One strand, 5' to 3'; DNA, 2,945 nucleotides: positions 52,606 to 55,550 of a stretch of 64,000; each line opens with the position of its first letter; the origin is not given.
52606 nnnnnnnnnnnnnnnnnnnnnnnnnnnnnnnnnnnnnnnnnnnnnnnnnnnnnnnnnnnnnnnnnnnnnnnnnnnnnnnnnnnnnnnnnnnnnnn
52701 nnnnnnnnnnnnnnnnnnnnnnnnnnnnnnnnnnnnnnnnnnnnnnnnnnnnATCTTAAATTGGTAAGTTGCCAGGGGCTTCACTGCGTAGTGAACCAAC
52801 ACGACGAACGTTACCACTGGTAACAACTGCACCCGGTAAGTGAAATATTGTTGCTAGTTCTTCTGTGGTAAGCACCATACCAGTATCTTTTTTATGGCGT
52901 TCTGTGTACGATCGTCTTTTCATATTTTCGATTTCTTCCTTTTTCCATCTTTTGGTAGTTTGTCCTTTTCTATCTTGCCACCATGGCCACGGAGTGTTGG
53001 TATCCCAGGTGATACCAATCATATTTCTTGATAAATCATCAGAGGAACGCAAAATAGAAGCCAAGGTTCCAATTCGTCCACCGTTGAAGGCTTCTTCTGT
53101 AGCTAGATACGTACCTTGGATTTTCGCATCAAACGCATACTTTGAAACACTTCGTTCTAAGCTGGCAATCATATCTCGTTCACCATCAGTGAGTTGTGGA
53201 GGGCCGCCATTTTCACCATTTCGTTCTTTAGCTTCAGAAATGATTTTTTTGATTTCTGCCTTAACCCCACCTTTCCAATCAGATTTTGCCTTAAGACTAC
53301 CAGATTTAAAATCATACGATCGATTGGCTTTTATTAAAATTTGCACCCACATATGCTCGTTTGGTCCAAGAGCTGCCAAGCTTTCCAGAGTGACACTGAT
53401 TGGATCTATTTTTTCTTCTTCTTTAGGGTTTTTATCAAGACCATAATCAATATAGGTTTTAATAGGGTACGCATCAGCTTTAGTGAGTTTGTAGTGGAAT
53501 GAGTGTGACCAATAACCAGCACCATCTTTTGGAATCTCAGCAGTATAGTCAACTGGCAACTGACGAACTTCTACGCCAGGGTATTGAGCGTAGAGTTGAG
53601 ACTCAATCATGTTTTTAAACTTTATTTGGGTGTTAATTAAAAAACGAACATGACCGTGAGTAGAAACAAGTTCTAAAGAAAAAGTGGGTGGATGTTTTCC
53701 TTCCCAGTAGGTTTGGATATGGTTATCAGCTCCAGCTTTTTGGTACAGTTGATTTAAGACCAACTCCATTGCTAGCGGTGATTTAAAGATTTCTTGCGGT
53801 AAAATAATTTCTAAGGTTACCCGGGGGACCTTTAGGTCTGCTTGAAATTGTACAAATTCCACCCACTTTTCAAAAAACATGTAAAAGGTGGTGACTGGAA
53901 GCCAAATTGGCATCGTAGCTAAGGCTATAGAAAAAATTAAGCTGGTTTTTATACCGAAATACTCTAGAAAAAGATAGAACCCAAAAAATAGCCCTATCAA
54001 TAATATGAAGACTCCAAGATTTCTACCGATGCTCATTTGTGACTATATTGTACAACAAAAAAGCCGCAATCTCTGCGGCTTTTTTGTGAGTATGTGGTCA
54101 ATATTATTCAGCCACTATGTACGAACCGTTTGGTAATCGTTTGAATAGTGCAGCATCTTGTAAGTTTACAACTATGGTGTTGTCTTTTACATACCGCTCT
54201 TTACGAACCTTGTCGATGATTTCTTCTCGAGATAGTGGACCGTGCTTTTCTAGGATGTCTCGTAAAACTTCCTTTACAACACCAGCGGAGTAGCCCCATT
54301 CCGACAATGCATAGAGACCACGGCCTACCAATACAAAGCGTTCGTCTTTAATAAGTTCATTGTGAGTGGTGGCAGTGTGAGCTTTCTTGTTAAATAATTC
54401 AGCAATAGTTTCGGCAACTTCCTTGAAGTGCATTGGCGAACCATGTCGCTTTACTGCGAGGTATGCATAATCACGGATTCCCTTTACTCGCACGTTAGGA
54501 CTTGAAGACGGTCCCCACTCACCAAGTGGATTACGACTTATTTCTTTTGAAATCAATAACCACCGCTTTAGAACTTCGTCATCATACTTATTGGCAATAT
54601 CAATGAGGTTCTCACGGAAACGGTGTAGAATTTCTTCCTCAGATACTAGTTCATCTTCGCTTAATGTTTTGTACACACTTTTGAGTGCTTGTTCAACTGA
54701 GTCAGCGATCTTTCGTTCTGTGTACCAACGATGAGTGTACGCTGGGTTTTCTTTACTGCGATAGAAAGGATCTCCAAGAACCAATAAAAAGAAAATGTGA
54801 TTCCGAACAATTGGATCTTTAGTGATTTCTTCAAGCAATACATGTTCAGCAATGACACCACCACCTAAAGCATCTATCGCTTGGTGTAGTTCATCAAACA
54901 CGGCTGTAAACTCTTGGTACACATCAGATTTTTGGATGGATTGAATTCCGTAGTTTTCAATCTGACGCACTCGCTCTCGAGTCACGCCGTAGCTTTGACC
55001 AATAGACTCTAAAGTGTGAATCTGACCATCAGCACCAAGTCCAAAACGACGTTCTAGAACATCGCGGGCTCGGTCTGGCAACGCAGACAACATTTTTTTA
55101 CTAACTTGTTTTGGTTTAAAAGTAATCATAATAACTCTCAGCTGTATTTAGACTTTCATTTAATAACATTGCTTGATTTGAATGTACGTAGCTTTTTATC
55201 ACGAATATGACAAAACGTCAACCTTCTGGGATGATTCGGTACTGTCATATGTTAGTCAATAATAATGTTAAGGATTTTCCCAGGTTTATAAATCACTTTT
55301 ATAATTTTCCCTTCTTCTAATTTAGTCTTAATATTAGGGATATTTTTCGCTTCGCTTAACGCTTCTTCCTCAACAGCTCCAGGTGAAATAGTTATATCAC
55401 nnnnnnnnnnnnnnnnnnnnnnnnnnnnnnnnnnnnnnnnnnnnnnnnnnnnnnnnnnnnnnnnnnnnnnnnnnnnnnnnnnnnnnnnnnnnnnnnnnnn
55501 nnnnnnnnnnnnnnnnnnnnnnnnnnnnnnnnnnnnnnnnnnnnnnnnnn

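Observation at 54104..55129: Unusual sigma70-region-4 HTH + HARE-HTH fusion protein between leuS and a 426-aa membrane protein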

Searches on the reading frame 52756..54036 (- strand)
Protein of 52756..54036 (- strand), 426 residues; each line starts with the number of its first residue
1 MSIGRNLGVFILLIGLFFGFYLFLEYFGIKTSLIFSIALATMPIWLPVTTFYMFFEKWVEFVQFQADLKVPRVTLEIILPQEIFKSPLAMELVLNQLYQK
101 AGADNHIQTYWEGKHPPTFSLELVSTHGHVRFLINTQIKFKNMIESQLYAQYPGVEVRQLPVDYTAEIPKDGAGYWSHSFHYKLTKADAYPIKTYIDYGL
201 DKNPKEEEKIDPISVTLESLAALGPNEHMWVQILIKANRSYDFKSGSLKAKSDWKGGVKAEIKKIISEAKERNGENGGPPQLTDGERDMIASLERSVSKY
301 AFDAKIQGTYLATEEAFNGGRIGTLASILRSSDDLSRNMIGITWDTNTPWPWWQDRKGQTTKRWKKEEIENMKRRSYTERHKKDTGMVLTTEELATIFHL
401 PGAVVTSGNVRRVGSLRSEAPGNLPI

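Call 3: search_protein_families(library=pfam, proteins=[window:52756-54036:-], max_evalue=1)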
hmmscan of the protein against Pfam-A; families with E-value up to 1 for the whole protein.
window:52756-54036:- (426 aa): 0 families

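Call 4: search_protein_families(library=ncbifam, proteins=[window:52756-54036:-], max_evalue=1)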
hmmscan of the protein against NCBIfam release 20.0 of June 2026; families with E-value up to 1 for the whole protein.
window:52756-54036:- (426 aa): 0 families

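Call 27: find_homologous_proteins(query=window:52756-54036:-, max_evalue=0.001)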
Query window:52756-54036:- (426 aa): 3139 proteins with E <= 0.001 among 8000 candidates; the best 120 are listed.
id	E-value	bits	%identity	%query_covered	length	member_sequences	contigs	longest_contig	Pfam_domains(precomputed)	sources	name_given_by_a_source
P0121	5.5e-290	979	100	100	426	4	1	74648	PF26449.1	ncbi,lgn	-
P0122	7.4e-265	897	91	100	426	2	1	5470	PF26449.1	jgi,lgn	-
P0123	1.3e-253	860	85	100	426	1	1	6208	PF26449.1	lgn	-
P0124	2.2e-251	852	85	100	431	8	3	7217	PF26449.1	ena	-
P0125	2.1e-246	836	85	100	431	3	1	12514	PF26449.1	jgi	-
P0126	4.7e-195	667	69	96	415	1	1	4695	PF26449.1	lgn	-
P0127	7.9e-193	659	67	97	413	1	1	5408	PF26449.1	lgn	-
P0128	1.2e-192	659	67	96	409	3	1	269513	PF26449.1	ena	-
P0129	1.4e-192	659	65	100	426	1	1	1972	PF26449.1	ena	-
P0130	2.4e-191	654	65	100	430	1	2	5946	PF26449.1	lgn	-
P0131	2.1e-182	625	63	99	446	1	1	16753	PF26449.1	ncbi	-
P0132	9.5e-181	620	63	99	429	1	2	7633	PF26449.1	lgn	-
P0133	7.7e-180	617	64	100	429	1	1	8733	PF26449.1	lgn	-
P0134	1.3e-179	616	92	68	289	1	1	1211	PF26449.1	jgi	jgi:hypothetical protein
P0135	9.4e-169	580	58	99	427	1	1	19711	PF26449.1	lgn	-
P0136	6.9e-154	531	68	79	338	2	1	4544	PF26449.1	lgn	-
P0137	2.0e-144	500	54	99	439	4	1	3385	PF26449.1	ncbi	-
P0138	3.4e-144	499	53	100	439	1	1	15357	PF26449.1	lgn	-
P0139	3.8e-144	499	55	99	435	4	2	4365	PF26449.1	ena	-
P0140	4.3e-144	499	54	98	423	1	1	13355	PF26449.1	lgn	-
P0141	3.9e-141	489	54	100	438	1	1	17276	PF26449.1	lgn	-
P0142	4.0e-141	489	55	99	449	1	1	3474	PF26449.1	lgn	-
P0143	1.4e-140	487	52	98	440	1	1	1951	PF26449.1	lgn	-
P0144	4.5e-140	486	53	99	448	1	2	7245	PF26449.1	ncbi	-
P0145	4.9e-140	485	54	99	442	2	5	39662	PF26449.1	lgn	-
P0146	9.7e-140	484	51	100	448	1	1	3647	PF26449.1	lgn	-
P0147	1.0e-139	484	53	100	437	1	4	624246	PF26449.1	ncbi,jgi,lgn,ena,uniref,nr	ncbi:hypothetical protein GW943_01195 [Candidatus Parcubacteria bacterium]|uniref:DUF8128 domain-con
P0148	2.1e-139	483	55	98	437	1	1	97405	PF26449.1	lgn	-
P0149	7.6e-139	481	54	99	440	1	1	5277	PF26449.1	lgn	-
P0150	1.5e-138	481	54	98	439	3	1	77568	PF26449.1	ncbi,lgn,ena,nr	ncbi:MAG TPA: hypothetical protein VFV22_01880 [Candidatus Paceibacterota bacterium]|nr:hypothetical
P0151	2.6e-138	480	53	99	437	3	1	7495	PF26449.1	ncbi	-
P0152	4.0e-138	479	53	99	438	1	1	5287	PF26449.1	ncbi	-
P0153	4.2e-138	479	52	100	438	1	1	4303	PF26449.1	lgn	-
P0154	6.6e-138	478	53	99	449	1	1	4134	PF26449.1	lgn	-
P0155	2.3e-137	477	64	75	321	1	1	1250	PF26449.1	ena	-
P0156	2.6e-137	476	53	99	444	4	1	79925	PF26449.1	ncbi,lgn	-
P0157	2.9e-137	476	51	100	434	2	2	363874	PF26449.1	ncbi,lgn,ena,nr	ncbi:MAG: hypothetical protein LR017_00630 [Candidatus Pacebacteria bacterium]|nr:hypothetical prote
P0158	7.2e-137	475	53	96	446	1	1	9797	PF26449.1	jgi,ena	-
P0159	8.5e-137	475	53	99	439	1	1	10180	PF26449.1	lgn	-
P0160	1.0e-136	474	53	99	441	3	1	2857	PF26449.1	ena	-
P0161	1.8e-136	474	54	97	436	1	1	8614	PF26449.1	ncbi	-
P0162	2.4e-136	473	53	100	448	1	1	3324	PF26449.1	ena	-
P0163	3.1e-136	473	52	99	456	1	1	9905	PF26449.1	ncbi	-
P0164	3.5e-136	473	52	99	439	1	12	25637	PF26449.1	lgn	-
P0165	3.7e-136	473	51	99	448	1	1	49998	PF26449.1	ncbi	-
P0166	4.4e-136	472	53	99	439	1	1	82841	PF26449.1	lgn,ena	-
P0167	8.7e-136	471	53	99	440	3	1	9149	PF26449.1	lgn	-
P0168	9.1e-136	471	52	97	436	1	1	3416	PF26449.1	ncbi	-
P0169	1.1e-135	471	52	100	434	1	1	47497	PF26449.1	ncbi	-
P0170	1.1e-135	471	52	99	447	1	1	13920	PF26449.1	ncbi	-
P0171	1.2e-135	471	53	98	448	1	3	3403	PF26449.1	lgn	-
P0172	1.5e-135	471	53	100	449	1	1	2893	PF26449.1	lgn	-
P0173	1.6e-135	471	52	98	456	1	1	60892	PF26449.1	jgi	jgi:hypothetical protein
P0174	1.6e-135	471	51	100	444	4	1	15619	PF26449.1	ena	-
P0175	1.7e-135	470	53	99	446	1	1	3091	PF26449.1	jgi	jgi:hypothetical protein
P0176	2.0e-135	470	53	98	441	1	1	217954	PF26449.1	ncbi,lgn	-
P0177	2.1e-135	470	54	98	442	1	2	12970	PF26449.1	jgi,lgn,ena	-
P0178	2.4e-135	470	52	99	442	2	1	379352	PF26449.1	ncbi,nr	ncbi:hypothetical protein KTR10_02690 [Candidatus Kaiserbacteria bacterium]|nr:hypothetical protein 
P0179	3.7e-135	469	51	96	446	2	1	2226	PF26449.1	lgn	-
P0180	4.0e-135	469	52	99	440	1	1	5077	PF26449.1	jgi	-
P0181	6.2e-135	469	55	94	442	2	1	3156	PF26449.1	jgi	jgi:hypothetical protein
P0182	1.5e-134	467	54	99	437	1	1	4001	PF26449.1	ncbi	-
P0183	1.6e-134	467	51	99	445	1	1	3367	PF26449.1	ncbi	-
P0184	1.6e-134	467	51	99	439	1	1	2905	PF26449.1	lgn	-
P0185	2.3e-134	467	53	99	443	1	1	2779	PF26449.1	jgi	jgi:hypothetical protein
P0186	3.4e-134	466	50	99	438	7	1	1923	PF26449.1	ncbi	-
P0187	4.0e-134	466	51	100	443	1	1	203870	PF26449.1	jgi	jgi:hypothetical protein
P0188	4.4e-134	466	53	99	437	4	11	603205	PF26449.1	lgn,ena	-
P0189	6.2e-134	465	51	99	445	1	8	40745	PF26449.1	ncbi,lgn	-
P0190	6.4e-134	465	52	99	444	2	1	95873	PF26449.1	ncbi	-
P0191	8.1e-134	465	53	93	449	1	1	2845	PF26449.1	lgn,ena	-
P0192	9.5e-134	465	52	99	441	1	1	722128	PF26449.1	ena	-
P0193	1.2e-133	464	52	98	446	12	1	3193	PF26449.1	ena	-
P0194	1.6e-133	464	53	97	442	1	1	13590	PF26449.1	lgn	-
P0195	2.5e-133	463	51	99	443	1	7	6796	PF26449.1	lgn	-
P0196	3.5e-133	463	52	98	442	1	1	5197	PF26449.1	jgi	jgi:hypothetical protein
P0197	4.9e-133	462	52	97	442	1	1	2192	PF26449.1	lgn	-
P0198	7.0e-133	462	52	99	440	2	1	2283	PF26449.1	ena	-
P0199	8.6e-133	462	53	98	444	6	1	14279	PF26449.1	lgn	-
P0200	9.1e-133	461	54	92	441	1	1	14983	PF26449.1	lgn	-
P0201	1.4e-132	461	52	99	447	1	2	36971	PF26449.1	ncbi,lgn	-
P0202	2.8e-132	460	52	100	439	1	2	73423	PF26449.1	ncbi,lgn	-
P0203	4.0e-132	459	52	99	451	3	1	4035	PF26449.1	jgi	-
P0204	7.2e-132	459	51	99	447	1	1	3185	PF26449.1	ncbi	-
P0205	8.4e-132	458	52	99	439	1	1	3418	PF26449.1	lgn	-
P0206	8.8e-132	458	52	99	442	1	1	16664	PF26449.1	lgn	-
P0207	8.8e-132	458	51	95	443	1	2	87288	PF26449.1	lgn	-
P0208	1.0e-131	458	51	99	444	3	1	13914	PF26449.1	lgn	-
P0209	1.7e-131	457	51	99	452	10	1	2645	PF26449.1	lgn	-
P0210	1.8e-131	457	54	93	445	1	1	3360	PF26449.1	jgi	jgi:hypothetical protein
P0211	2.4e-131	457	51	99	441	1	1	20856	PF26449.1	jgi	jgi:hypothetical protein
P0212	2.4e-131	457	53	97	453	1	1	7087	PF26449.1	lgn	-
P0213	2.6e-131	457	55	91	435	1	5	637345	PF26449.1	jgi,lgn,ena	-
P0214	2.6e-131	457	51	99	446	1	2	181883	PF26449.1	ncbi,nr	ncbi:MAG: hypothetical protein K9M10_01060 [Candidatus Pacebacteria bacterium]|nr:hypothetical prote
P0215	2.7e-131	457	51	99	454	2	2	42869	PF26449.1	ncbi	-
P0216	3.1e-131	456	52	99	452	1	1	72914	PF26449.1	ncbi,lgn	-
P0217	3.2e-131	456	52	99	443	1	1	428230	PF26449.1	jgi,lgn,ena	-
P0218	3.8e-131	456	52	99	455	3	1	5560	PF26449.1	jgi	jgi:hypothetical protein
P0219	5.2e-131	456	51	100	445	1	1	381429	PF26449.1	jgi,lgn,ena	-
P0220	6.7e-131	455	50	99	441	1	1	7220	PF26449.1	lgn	-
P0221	6.8e-131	455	50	100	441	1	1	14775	PF26449.1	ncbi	-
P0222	8.6e-131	455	50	99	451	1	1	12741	PF26449.1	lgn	-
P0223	8.8e-131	455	53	97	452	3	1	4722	PF26449.1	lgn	-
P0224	9.4e-131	455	51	96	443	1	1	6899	PF26449.1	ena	-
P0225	9.4e-131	455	51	100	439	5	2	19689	PF26449.1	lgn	-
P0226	9.8e-131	455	52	97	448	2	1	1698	PF26449.1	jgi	jgi:hypothetical protein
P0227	1.0e-130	455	51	97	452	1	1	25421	PF26449.1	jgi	-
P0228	1.9e-130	454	53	98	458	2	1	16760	PF26449.1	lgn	-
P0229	2.0e-130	454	55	88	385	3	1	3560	PF26449.1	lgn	-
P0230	3.0e-130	453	53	98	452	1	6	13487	PF26449.1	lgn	-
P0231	4.0e-130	453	50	99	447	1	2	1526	PF26449.1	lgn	-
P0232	5.3e-130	452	52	97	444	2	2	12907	PF26449.1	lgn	-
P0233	8.3e-130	452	49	99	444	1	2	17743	PF26449.1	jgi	jgi:hypothetical protein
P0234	1.0e-129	451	53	94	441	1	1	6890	PF26449.1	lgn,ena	-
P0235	1.2e-129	451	51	100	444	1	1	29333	PF26449.1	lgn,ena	-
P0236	1.4e-129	451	50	100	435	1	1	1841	PF26449.1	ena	-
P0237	2.1e-129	450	51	100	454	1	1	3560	PF26449.1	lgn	-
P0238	2.3e-129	450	51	99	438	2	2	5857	PF26449.1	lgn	-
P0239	3.1e-129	450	50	99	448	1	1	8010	PF26449.1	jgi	jgi:hypothetical protein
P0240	3.7e-129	450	49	100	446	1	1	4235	PF26449.1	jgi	jgi:hypothetical protein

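Call 85: search_protein_families(library=padloc, proteins=[window:52756-54036:-], max_evalue=0.01)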
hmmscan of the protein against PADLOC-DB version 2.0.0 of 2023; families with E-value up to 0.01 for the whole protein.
window:52756-54036:- (426 aa): 0 families

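Call 95: search_solved_structures(query=A3, max_evalue=1)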
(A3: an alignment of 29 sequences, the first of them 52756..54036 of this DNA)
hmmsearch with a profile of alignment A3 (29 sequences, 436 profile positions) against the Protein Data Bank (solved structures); distinct sequences matched with E-value up to 1: 0.

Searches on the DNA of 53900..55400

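Call 47: search_rna_families(source=window, start=53900, end=55400, threshold=evalue, max_evalue=1)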
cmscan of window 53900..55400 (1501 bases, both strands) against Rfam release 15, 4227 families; matches with E-value up to 1: 8.
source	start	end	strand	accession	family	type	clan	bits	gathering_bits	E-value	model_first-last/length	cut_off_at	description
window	54054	54148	-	RF00506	Thr_leader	Cis-reg; leader;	-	26.7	55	0.019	1-118/118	no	Threonine operon leader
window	54057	54125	-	RF02057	STnc40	Gene; sRNA;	-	26.2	45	0.066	1-70/70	no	Salmonella enterica sRNA STnc40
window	54017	54085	+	RF02057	STnc40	Gene; sRNA;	-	25.5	45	0.095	1-70/70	no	Salmonella enterica sRNA STnc40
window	54050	54186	-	RF02053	STnc430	Gene; sRNA;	-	23.7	47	0.5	1-162/162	no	Enterobacterial sRNA STnc430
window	54011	54091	+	RF02048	STnc30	Gene; sRNA;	-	22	120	0.88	1-132/132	no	Salmonella enterica conserved region STnc30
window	54054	54164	-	RF00513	Trp_leader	Cis-reg; leader;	-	21.7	41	0.16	1-100/100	no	Tryptophan operon leader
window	53979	54088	+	RF00506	Thr_leader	Cis-reg; leader;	-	21.5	55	0.31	1-118/118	no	Threonine operon leader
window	53906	54098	+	RF00125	IS128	Gene; sRNA;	-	20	80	0.25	1-209/209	no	IS128 RNA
